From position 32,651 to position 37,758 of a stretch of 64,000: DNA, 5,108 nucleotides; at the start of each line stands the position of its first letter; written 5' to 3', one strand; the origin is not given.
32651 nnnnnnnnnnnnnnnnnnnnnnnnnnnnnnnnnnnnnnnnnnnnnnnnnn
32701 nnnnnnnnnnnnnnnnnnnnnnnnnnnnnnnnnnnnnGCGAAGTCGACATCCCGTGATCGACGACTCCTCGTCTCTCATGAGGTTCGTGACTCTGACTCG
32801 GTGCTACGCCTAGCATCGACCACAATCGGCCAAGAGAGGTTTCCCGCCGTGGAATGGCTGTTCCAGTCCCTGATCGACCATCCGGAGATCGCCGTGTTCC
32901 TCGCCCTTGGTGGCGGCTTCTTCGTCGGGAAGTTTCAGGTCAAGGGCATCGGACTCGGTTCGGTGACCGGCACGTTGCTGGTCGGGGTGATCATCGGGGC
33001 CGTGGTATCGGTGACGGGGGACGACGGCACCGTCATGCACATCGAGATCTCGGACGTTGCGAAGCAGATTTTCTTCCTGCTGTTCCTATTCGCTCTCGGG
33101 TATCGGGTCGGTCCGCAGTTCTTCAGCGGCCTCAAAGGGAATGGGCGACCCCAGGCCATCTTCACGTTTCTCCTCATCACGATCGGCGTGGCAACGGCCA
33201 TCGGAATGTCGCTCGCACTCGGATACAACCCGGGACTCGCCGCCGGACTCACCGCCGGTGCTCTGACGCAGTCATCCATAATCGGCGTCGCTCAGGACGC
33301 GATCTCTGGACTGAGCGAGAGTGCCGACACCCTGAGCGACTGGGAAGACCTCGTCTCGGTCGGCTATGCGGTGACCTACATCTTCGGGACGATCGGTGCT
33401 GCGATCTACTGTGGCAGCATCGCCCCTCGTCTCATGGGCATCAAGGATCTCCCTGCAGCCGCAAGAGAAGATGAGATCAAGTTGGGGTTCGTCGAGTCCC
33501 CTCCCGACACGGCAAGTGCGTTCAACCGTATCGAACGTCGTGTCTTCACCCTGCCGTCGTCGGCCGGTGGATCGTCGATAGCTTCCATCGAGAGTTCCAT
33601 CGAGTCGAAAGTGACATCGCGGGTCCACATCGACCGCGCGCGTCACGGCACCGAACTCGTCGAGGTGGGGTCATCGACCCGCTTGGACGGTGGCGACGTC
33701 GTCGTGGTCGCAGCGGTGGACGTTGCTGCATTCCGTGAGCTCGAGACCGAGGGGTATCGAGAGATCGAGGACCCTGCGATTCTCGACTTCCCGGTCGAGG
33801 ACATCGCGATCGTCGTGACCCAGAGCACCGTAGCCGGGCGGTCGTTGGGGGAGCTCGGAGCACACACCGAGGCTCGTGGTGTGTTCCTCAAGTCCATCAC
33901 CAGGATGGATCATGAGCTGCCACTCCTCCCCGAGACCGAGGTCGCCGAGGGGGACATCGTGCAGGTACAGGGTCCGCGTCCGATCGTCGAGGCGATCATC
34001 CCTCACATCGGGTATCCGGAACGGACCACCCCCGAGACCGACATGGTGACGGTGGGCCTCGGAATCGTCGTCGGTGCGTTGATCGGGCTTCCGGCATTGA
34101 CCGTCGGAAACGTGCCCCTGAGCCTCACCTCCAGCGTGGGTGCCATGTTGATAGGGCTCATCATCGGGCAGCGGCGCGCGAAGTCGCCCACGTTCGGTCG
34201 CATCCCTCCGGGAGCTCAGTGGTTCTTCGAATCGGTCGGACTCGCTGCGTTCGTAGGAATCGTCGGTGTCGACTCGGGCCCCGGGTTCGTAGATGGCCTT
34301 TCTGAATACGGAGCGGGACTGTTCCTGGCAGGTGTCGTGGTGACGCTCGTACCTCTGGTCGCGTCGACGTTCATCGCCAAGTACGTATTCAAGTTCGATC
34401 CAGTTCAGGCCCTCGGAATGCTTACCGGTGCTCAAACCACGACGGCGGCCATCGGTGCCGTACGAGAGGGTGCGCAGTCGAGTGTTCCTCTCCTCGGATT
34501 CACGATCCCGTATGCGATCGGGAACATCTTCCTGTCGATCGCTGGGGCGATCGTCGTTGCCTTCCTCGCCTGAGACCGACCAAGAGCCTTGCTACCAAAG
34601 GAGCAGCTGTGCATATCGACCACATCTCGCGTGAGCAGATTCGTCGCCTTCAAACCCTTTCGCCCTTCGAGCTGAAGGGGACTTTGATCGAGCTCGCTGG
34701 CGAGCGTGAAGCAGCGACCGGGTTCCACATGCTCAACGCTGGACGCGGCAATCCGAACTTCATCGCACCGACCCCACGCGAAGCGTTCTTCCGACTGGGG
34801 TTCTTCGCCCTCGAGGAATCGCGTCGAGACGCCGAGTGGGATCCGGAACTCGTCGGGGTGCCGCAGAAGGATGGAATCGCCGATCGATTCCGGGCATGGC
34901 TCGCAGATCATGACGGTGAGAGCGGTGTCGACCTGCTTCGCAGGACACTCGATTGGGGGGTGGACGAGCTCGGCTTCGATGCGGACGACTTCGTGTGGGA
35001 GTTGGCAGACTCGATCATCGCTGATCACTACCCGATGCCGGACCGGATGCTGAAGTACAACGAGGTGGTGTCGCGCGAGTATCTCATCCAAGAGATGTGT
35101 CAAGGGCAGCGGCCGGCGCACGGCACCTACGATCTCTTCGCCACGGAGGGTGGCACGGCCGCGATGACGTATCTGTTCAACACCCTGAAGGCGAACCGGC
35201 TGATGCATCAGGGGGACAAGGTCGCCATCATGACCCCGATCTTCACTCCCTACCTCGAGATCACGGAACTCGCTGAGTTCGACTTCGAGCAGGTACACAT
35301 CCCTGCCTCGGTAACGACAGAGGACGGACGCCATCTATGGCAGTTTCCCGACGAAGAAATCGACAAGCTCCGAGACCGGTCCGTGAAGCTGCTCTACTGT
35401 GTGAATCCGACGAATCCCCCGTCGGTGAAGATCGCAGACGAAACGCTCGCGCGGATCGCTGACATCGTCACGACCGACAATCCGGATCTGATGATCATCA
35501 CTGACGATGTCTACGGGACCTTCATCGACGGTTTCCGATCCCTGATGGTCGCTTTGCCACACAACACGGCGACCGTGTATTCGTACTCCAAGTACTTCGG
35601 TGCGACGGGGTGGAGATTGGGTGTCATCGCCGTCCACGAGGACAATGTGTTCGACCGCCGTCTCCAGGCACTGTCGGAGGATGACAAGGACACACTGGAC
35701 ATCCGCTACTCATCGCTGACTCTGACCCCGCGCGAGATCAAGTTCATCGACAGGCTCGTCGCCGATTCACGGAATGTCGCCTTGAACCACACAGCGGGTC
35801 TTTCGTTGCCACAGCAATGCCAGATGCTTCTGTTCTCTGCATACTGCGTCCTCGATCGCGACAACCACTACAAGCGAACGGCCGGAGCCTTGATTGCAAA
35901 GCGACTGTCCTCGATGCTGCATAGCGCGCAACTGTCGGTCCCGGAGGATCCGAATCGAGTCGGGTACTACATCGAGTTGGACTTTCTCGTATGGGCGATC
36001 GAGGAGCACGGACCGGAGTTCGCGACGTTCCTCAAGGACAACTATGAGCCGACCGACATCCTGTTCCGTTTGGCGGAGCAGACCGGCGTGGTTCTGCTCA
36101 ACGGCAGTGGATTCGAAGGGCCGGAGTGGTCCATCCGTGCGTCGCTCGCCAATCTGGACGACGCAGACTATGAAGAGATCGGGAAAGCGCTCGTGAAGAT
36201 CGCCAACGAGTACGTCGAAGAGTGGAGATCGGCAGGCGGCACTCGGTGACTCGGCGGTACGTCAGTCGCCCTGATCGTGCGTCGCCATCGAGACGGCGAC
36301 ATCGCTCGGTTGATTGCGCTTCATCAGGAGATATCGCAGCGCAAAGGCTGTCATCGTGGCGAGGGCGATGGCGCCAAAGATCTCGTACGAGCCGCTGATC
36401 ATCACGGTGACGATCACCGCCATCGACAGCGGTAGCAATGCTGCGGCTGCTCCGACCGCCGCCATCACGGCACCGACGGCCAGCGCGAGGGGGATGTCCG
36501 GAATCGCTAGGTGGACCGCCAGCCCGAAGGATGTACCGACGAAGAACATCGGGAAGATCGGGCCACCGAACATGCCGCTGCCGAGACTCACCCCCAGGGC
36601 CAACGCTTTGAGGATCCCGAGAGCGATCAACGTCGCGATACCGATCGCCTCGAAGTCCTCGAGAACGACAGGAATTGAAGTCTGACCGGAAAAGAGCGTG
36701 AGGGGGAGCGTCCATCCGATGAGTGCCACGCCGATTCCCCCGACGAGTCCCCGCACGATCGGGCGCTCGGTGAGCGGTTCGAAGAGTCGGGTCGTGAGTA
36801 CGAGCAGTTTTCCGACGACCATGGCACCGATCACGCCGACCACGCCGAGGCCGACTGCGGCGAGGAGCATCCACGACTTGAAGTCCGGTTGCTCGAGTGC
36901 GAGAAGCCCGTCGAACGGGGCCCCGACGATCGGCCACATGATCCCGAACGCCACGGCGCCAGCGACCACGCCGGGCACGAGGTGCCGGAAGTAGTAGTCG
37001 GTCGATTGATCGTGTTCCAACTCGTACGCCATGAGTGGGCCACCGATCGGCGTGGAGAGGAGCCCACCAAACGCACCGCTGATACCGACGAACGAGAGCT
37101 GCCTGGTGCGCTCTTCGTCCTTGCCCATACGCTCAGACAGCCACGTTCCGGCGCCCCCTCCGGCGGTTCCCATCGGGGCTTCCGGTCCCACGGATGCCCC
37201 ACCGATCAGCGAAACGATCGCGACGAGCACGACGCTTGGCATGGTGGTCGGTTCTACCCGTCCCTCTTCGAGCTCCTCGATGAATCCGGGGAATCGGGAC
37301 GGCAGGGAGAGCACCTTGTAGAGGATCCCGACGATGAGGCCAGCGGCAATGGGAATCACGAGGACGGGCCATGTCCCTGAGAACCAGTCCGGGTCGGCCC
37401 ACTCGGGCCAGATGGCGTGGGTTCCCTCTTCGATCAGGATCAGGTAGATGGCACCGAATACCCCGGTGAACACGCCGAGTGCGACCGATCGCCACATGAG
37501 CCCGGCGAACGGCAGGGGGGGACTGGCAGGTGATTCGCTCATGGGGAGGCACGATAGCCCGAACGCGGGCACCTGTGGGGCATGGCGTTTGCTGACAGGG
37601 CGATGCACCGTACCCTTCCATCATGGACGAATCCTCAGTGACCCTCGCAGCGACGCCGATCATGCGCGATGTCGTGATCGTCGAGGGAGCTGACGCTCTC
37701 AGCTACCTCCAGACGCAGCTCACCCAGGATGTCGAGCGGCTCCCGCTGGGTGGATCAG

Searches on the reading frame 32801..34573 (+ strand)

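Call 32: search_protein_families(library=pfam, proteins=[window:32801-34573:+], max_evalue=0.00001)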
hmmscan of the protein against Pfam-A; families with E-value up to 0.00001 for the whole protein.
window:32801-34573:+ (590 aa): 2 families
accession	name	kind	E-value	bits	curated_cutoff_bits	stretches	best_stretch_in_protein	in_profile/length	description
PF06826.17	Asp-Al_Ex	-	7.9e-66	221.4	27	2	419-586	3-166/167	Predicted Permease Membrane Region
PF02080.26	TrkA_C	-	7.9e-08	32.5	27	0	338-400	6-67/71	TrkA-C domain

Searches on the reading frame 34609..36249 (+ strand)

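Call 32: search_protein_families(library=pfam, proteins=[window:34609-36249:+], max_evalue=0.00001)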
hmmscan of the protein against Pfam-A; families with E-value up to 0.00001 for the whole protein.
window:34609-36249:+ (546 aa): 1 family
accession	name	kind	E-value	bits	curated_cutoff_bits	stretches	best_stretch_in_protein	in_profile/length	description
PF00155.27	Aminotran_1_2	-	3.5e-20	72.9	19.7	1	195-525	82-358/361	Aminotransferase class I and II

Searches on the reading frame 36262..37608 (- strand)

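Call 32: search_protein_families(library=pfam, proteins=[window:36262-37608:-], max_evalue=0.00001)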
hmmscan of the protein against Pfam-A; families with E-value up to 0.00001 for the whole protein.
window:36262-37608:- (448 aa): 1 family
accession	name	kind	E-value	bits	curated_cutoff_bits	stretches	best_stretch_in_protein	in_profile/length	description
PF00654.25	Voltage_CLC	-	1.6e-39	136.5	24.8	1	90-424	2-344/346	Voltage gated chloride channel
